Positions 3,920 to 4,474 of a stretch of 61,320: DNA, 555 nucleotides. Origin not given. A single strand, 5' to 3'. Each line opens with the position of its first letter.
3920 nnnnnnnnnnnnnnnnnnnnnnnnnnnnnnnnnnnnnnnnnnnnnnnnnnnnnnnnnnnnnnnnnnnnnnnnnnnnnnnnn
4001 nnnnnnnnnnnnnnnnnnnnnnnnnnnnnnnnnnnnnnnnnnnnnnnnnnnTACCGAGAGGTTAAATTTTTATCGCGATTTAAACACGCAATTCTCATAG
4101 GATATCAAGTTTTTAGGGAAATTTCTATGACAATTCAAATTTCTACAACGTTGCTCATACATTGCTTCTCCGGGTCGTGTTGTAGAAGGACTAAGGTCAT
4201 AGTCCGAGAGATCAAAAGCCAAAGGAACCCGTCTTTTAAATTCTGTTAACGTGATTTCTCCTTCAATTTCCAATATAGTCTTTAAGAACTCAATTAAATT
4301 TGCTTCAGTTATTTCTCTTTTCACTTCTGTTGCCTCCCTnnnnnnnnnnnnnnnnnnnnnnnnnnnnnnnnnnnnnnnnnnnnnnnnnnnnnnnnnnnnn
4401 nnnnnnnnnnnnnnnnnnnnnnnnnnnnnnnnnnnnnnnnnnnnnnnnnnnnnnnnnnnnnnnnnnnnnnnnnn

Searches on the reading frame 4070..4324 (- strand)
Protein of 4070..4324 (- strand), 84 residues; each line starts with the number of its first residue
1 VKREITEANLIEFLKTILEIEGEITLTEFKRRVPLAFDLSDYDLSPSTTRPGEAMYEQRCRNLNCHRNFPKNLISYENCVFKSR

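Call 4: search_protein_families(library=pfam, proteins=[window:4070-4324:-], max_evalue=0.01)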
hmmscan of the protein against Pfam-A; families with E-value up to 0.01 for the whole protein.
window:4070-4324:- (84 aa): 0 families

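Call 8: search_protein_families(library=ncbifam, proteins=[window:4070-4324:-], max_evalue=0.1)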
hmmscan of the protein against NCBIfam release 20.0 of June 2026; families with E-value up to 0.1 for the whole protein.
window:4070-4324:- (84 aa): 0 families

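Call 71: search_protein_families(library=padloc, proteins=[window:4070-4324:-], max_evalue=0.01)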
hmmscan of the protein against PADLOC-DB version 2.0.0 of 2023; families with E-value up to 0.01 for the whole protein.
window:4070-4324:- (84 aa): 0 families
